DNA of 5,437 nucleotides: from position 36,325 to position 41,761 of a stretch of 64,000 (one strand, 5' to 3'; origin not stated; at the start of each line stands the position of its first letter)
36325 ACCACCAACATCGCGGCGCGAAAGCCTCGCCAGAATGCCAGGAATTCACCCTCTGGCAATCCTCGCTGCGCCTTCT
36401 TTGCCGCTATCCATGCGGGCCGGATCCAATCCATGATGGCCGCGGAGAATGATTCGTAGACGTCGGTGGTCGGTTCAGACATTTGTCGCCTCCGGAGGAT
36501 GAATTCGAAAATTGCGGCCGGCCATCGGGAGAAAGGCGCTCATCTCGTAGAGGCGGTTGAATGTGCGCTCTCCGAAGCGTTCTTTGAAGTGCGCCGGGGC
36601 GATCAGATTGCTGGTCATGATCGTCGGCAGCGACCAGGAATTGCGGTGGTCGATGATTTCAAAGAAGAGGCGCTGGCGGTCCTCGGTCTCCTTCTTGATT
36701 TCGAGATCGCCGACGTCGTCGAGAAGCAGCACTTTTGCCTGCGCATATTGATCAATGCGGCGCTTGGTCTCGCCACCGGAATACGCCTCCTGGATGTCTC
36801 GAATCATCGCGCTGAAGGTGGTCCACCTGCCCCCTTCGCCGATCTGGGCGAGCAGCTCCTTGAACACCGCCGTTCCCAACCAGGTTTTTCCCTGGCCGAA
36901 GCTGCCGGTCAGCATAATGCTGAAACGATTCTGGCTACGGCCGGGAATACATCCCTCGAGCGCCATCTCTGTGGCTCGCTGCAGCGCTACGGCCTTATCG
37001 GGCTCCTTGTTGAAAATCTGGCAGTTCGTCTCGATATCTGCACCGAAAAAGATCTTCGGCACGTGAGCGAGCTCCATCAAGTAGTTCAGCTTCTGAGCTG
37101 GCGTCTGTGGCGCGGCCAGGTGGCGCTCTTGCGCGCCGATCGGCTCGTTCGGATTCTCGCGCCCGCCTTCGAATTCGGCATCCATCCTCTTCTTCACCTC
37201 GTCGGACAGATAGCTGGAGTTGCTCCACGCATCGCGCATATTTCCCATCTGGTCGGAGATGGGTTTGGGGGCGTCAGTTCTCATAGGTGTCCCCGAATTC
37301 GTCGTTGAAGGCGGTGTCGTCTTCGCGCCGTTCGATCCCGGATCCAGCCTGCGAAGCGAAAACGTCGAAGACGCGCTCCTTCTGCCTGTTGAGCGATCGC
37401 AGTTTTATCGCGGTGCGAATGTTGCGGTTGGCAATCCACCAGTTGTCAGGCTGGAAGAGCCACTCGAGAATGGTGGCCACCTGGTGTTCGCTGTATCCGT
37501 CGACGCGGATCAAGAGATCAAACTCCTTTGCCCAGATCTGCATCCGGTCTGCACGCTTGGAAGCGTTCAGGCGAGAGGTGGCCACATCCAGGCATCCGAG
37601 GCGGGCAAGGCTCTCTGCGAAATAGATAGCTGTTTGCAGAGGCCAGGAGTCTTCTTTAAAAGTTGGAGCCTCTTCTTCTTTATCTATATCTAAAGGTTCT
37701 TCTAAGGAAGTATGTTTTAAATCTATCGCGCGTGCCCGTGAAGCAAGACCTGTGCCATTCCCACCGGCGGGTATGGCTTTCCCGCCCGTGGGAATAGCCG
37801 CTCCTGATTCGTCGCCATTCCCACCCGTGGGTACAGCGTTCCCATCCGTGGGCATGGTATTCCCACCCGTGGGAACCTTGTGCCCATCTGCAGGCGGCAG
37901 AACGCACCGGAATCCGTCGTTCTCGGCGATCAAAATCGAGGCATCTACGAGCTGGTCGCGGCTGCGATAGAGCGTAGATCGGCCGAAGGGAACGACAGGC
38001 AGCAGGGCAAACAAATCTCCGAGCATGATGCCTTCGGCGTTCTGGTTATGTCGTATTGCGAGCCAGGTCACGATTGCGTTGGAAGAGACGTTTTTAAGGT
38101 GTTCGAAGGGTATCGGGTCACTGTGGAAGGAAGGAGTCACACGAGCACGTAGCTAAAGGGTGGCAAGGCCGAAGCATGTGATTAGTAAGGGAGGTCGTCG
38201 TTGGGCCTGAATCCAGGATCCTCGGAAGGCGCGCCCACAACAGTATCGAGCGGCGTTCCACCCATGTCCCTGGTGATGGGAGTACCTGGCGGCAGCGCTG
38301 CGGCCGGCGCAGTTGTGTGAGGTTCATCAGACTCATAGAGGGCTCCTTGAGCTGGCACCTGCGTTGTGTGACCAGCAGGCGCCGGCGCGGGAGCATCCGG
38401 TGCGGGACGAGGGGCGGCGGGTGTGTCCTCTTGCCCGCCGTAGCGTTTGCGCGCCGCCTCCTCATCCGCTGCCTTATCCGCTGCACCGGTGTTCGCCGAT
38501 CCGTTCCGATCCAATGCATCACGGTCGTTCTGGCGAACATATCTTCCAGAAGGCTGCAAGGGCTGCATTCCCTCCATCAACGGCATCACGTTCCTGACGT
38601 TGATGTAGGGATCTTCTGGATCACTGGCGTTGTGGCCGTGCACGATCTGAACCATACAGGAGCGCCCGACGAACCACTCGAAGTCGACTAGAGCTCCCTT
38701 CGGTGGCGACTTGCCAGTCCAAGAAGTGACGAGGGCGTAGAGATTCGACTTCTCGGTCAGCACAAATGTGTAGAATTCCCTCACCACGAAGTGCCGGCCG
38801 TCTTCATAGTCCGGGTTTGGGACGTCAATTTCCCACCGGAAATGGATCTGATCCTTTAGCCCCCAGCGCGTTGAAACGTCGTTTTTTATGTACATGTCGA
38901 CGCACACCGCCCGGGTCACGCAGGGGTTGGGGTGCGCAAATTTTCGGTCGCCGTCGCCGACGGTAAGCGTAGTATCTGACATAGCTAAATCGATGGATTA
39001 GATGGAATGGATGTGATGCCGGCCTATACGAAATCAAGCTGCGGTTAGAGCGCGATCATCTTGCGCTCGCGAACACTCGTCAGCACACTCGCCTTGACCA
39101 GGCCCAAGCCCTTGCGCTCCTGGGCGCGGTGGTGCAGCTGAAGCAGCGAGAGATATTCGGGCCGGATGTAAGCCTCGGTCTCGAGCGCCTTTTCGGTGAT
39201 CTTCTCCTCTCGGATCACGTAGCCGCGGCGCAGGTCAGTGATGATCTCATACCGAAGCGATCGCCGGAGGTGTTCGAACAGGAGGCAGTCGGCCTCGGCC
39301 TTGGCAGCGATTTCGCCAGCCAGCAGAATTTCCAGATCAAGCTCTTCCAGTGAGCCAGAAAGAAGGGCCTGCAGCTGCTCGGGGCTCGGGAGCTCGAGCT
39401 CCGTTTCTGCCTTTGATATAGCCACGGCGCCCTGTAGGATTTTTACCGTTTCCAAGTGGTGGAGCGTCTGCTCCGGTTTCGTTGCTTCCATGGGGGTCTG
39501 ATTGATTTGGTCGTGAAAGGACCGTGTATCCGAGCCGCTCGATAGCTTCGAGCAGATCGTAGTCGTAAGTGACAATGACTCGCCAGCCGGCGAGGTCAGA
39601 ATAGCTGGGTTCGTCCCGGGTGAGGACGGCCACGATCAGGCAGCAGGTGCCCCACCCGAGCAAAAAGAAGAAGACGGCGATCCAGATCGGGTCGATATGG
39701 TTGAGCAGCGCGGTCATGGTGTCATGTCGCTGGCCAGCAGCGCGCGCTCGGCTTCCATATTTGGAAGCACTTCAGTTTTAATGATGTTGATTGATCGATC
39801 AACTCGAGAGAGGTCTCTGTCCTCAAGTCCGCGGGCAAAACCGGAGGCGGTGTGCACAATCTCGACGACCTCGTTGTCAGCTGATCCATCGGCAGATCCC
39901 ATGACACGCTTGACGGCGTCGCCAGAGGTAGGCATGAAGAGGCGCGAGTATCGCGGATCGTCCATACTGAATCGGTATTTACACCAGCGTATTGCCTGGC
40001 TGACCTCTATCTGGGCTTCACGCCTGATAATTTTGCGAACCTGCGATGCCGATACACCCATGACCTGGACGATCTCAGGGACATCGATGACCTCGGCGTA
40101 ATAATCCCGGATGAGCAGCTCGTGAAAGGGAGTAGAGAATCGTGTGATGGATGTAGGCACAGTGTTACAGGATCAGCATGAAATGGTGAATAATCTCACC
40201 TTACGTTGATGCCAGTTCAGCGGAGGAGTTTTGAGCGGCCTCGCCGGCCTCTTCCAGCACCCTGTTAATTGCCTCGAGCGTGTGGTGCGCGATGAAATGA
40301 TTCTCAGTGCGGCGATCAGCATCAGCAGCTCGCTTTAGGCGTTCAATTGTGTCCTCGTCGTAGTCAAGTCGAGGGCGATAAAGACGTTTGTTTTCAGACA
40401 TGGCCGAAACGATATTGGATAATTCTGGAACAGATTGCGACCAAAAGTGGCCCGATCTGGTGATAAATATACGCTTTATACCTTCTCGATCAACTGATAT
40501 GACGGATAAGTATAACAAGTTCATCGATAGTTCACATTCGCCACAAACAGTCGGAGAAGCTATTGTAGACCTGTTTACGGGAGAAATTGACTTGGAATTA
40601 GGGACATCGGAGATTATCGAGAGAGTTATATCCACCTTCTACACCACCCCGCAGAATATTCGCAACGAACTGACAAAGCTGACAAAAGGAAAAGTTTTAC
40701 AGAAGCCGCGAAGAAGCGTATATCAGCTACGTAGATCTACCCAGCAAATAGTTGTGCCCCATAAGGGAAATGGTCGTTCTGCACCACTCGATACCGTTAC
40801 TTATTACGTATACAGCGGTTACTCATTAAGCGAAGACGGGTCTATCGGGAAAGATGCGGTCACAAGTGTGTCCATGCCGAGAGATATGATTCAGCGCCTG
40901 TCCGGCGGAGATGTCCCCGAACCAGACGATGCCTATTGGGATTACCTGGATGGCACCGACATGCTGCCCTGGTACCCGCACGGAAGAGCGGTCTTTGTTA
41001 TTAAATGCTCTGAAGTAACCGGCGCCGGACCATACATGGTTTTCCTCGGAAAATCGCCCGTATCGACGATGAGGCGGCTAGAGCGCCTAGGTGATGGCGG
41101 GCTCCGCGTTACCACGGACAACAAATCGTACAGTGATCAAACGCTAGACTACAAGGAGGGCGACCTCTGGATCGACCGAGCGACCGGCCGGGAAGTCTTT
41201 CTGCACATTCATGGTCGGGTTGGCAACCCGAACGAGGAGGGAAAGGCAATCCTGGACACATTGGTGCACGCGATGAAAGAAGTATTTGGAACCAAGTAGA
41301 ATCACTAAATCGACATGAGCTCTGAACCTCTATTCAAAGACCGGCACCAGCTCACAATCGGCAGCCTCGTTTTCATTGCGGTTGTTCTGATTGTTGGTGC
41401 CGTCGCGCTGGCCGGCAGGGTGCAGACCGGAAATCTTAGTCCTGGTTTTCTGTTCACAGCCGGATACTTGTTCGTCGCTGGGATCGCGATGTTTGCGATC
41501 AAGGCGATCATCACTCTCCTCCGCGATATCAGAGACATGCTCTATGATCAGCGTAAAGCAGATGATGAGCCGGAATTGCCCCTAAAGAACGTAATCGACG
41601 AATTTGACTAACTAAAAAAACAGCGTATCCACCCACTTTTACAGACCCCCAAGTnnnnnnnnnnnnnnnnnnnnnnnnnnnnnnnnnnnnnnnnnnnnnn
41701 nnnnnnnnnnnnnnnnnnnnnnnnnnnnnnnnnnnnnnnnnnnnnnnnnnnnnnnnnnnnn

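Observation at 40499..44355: Repressor-linked, terminator-bounded accessory cassette in the lambda rexAB position: candidate undescribed prophage exclusion / abortive-infection system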

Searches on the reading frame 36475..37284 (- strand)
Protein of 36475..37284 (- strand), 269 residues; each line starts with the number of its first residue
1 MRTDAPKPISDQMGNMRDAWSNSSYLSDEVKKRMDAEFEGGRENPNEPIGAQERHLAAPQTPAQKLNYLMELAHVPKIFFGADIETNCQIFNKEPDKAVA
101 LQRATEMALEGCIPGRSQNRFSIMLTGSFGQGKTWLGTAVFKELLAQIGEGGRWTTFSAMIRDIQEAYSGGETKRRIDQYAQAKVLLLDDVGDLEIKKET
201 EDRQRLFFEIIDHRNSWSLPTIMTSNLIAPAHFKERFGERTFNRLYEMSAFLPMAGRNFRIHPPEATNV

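Call 24: search_protein_families(library=pfam, proteins=[window:36475-37284:-], max_evalue=0.01)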
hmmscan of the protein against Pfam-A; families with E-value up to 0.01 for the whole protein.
window:36475-37284:- (269 aa): 4 families
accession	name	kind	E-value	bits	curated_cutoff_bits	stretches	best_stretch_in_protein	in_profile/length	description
PF01695.23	IstB_IS21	-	3e-14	53.6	24.1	1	122-241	94-207/238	IstB-like ATP binding protein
PF00910.28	RNA_helicase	-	8.6e-05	23.4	21.5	1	123-213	1-74/105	RNA helicase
PF00004.35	AAA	-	0.00013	22.9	21.2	1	123-228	1-111/131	ATPase family associated with various cellular activities (AAA)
PF00308.24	Bac_DnaA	-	0.0016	19.1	23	1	114-211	30-123/162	Bacterial DnaA ATPAse domain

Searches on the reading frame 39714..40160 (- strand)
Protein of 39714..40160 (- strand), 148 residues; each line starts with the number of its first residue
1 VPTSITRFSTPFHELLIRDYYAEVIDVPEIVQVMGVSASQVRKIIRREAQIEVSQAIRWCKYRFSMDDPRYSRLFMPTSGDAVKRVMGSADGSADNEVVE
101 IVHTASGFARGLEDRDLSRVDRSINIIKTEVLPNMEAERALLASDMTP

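Call 15: search_protein_families(library=ncbifam, proteins=[window:39714-40160:-], max_evalue=1)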
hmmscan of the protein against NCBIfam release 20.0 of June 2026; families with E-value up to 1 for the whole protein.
window:39714-40160:- (148 aa): 3 families
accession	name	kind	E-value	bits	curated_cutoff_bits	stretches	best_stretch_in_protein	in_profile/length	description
TIGR02607.1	antidote_HigA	equivalog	0.01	15.7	47.7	1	25-62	21-58/81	HigA family addiction module antitoxin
NF005413.0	PRK06986.1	subfamily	0.12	12.2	201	1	14-47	194-227/241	RNA polymerase sigma factor FliA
TIGR04094.1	adjacent_YSIRK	equivalog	0.14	11.1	200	1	23-59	300-336/383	YSIRK-targeted surface antigen transcriptional regulator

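Call 25: search_protein_families(library=pfam, proteins=[window:39714-40160:-], max_evalue=0.01)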
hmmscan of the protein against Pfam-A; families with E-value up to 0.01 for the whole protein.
window:39714-40160:- (148 aa): 1 family
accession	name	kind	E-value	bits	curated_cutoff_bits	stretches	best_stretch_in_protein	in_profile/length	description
PF13384.12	HTH_23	-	0.002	18.4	24.6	1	21-47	14-40/50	Homeodomain-like domain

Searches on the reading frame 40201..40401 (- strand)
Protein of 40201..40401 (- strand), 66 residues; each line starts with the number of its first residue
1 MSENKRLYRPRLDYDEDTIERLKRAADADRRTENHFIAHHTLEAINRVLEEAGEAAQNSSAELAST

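Call 15: search_protein_families(library=ncbifam, proteins=[window:40201-40401:-], max_evalue=1)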
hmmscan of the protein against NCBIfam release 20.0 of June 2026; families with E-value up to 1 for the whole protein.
window:40201-40401:- (66 aa): 0 families

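Call 25: search_protein_families(library=pfam, proteins=[window:40201-40401:-], max_evalue=0.01)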
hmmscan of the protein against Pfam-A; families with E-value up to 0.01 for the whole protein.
window:40201-40401:- (66 aa): 0 families

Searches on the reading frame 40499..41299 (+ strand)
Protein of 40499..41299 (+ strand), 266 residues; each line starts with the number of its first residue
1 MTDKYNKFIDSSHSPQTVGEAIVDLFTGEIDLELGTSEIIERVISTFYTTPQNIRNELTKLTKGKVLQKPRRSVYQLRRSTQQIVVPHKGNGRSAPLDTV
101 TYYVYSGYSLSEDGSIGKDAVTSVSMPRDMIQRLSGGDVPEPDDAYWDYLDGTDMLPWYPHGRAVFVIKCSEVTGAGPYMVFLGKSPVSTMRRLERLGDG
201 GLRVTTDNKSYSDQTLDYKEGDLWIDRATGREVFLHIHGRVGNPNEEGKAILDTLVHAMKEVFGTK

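Call 3: search_protein_families(library=pfam, proteins=[window:40499-41299:+], max_evalue=1)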
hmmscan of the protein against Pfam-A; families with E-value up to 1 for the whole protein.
window:40499-41299:+ (266 aa): 1 family
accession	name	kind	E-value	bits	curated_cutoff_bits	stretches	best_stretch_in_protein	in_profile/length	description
PF00717.28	Peptidase_S24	-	9.9e-05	22.5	23.3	1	139-218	29-105/116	Peptidase S24-like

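Call 4: search_protein_families(library=padloc, proteins=[window:40499-41299:+], max_evalue=1)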
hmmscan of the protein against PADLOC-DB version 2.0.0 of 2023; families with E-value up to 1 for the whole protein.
window:40499-41299:+ (266 aa): 0 families

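Call 5: search_protein_families(library=phrogs, proteins=[window:40499-41299:+], max_evalue=0.1)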
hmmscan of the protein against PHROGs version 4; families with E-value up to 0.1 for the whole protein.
window:40499-41299:+ (266 aa): 2 families
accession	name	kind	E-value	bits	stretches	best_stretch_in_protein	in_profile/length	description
phrog_4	-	transcription regulation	1.4e-06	28.5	1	96-220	208-323/400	transcriptional repressor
phrog_6201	-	transcription regulation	7.3e-05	23.7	1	148-219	31-100/121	CI-like repressor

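Call 15: search_protein_families(library=ncbifam, proteins=[window:40499-41299:+], max_evalue=1)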
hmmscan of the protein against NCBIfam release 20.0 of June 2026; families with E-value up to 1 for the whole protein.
window:40499-41299:+ (266 aa): 0 families

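Call 30: search_solved_structures(query=window:40499-41299:+, max_evalue=1)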
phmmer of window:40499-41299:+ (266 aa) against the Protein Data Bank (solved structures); distinct sequences matched with E-value up to 1: 0.

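Call 68: find_related_loci(query=window:40499-41299:+, collection=metagenome_contigs, flank=8000)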
Query window:40499-41299:+ (266 aa) in metagenome_contigs; peptide patterns used: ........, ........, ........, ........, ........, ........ (x = any residue, [..] = any of these).
61 stretches matched a pattern, but none encodes a relative of the query by tblastn (E <= 1e-3).

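Call 79: search_dna_similar(query=window:40499-41299:+, collection=phages, mode=protein, max_evalue=0.1, max_rows=10)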
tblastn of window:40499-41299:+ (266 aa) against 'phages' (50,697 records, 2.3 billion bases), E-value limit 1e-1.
No match.

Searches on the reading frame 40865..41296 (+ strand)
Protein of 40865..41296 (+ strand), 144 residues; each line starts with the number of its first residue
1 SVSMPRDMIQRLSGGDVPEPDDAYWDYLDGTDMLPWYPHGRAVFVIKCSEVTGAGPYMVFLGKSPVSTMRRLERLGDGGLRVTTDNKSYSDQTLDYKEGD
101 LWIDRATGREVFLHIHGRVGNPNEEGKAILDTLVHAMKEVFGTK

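Call 84: search_solved_structures(query=window:40865-41296:+, max_evalue=10, show_alignments=3)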
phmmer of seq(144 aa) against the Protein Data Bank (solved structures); distinct sequences matched with E-value up to 10: 0.

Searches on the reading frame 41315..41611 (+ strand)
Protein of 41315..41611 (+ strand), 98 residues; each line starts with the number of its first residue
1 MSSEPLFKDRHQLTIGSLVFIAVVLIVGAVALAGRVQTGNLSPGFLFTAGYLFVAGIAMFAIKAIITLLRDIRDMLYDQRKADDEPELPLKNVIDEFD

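Call 3: search_protein_families(library=pfam, proteins=[window:41315-41611:+], max_evalue=1)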
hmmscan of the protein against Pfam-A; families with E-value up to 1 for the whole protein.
window:41315-41611:+ (98 aa): 6 families
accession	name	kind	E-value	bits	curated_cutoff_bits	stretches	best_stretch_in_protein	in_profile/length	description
PF14145.11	YrhK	-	0.049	13.9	26.1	1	20-72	13-58/58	YrhK-like protein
PF13567.11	DUF4131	-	0.06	13.5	31.6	1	17-77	5-63/165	Domain of unknown function (DUF4131)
PF04241.20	DUF423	-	0.083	13.6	25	1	26-72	36-75/86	Protein of unknown function (DUF423)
PF13903.11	Claudin_2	-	0.086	13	29.1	1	14-67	95-142/192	PMP-22/EMP/MP20/Claudin tight junction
PF23933.1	DUF7269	-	0.11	13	29.1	1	23-89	3-62/162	Family of unknown function (DUF7269)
PF20485.3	DUF6724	-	0.11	12.7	27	1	50-85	18-52/64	Family of unknown function (DUF6724)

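Call 4: search_protein_families(library=padloc, proteins=[window:41315-41611:+], max_evalue=1)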
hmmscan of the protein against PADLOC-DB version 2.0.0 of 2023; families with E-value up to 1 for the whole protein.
window:41315-41611:+ (98 aa): 0 families

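Call 5: search_protein_families(library=phrogs, proteins=[window:41315-41611:+], max_evalue=0.1)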
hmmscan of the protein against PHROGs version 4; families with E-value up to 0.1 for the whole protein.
window:41315-41611:+ (98 aa): 3 families
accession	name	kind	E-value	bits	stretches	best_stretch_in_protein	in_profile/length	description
phrog_944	-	moron, auxiliary metabolic gene and host takeover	0.013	16.2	1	17-97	128-213/235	membrane protein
phrog_32012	-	unknown function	0.034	15.2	1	13-39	16-42/67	-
phrog_34092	-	unknown function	0.047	15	1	53-83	38-68/112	-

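Call 15: search_protein_families(library=ncbifam, proteins=[window:41315-41611:+], max_evalue=1)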
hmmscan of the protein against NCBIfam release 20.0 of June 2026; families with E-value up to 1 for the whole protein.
window:41315-41611:+ (98 aa): 3 families
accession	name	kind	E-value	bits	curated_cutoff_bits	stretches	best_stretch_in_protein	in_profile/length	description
TIGR00898.1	2A0119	subfamily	0.19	10.4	550.75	1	15-60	193-237/506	cation transport protein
NF004705.1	PRK06041.1-3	equivalog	0.22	10.4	400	1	12-67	405-459/465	archaellar assembly protein ArlJ/FlaJ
NF058582.1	Microco_LAVTG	domain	0.39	10.9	27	1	39-62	7-30/34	LAVTG motif-containing sortase-dependent surface protein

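Call 77: search_dna_similar(query=window:41315-41611:+, collection=phages, mode=protein, max_evalue=1, max_rows=10)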
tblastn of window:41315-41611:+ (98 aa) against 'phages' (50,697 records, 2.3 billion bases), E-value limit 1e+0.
No match.
